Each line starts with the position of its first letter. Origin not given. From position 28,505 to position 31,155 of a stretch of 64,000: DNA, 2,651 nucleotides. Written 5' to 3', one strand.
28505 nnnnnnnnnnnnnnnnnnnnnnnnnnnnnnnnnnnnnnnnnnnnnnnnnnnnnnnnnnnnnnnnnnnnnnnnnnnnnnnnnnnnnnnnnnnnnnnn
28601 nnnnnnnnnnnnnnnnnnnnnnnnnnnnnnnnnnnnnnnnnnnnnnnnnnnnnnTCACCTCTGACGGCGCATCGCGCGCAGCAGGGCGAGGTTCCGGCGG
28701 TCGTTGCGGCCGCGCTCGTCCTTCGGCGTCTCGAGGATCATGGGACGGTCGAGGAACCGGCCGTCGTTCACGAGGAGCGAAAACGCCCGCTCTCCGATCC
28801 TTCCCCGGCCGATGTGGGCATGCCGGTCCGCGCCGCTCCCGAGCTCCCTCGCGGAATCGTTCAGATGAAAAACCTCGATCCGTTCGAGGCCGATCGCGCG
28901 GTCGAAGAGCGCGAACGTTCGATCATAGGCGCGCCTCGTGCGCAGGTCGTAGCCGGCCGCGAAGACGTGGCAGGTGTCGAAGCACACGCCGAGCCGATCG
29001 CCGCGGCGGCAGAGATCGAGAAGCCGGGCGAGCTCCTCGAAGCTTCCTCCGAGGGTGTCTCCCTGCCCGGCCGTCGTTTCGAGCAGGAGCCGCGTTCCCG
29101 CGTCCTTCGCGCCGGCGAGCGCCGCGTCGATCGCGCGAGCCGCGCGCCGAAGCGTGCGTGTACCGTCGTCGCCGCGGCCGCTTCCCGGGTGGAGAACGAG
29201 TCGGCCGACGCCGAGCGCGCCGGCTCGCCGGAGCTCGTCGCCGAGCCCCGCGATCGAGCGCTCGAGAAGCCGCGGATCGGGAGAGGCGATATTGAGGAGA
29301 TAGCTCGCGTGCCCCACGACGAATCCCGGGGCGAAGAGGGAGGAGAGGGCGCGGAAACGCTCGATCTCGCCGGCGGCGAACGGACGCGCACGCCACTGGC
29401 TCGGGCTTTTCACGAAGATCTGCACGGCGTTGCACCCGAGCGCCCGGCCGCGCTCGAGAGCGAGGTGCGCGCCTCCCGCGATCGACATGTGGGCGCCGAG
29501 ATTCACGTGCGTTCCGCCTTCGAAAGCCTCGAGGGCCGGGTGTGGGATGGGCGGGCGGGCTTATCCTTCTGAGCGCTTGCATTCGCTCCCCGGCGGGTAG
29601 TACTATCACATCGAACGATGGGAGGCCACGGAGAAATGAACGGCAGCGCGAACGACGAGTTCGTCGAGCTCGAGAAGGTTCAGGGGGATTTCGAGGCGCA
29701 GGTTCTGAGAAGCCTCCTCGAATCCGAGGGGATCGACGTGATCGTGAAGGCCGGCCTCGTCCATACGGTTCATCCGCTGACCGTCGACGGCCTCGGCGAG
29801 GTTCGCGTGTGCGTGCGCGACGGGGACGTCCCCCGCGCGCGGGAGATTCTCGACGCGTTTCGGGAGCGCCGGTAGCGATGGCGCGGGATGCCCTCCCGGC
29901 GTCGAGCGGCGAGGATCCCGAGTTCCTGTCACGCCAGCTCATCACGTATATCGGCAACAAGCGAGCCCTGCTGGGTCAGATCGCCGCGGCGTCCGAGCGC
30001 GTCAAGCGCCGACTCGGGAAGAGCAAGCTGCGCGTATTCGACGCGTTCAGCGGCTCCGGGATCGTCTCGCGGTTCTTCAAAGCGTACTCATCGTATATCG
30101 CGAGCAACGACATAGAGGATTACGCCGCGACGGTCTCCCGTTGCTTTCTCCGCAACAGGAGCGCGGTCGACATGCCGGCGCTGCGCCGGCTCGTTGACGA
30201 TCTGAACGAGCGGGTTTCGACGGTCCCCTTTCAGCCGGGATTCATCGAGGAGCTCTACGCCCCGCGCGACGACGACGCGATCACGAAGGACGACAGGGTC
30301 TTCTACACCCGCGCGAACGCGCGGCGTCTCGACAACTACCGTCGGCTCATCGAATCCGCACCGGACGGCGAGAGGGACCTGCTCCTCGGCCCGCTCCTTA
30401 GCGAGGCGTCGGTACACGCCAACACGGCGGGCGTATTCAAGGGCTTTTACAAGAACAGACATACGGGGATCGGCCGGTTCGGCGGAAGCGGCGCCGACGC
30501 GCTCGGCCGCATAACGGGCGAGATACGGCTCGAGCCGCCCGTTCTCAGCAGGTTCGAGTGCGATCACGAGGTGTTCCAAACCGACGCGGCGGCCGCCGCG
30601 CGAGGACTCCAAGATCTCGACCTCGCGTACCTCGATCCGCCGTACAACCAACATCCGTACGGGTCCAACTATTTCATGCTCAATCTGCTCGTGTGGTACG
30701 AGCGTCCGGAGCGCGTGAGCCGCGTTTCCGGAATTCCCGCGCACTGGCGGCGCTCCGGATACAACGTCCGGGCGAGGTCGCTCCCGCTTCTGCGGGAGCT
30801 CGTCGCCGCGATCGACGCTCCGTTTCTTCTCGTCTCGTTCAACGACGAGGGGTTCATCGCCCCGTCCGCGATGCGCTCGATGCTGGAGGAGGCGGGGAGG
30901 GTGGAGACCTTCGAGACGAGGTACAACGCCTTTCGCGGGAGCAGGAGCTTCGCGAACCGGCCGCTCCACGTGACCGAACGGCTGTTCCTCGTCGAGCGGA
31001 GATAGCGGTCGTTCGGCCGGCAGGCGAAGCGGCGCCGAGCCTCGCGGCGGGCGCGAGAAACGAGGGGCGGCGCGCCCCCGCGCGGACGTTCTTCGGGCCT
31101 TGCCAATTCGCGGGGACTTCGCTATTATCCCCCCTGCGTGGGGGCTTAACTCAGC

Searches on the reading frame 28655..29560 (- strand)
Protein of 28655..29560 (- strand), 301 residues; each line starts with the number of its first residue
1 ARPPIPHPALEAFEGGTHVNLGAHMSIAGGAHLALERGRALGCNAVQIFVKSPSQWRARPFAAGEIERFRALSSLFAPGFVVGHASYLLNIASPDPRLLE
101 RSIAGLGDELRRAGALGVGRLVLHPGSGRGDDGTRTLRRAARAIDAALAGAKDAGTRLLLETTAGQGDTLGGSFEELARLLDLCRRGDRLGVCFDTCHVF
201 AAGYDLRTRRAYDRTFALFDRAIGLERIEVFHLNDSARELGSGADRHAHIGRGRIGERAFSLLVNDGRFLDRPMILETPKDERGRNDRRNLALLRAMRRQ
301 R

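Call 63: search_protein_families(library=pfam, proteins=[window:28655-29560:-], max_evalue=0.00001)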
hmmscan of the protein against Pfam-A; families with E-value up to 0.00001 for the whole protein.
window:28655-29560:- (301 aa): 1 family
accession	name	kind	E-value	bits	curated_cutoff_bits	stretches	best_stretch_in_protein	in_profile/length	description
PF01261.30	AP_endonuc_2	-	7.9e-50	170.3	31.1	1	37-295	3-247/249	Xylose isomerase-like TIM barrel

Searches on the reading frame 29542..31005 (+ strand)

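Call 9: search_protein_families(library=pfam, proteins=[window:29542-31005:+], max_evalue=0.001)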
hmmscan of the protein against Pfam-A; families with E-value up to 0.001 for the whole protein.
window:29542-31005:+ (487 aa): 1 family
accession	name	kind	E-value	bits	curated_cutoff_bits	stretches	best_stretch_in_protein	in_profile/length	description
PF02086.21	MethyltransfD12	-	4e-15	56.7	22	2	341-391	159-208/253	D12 class N6 adenine-specific DNA methyltransferase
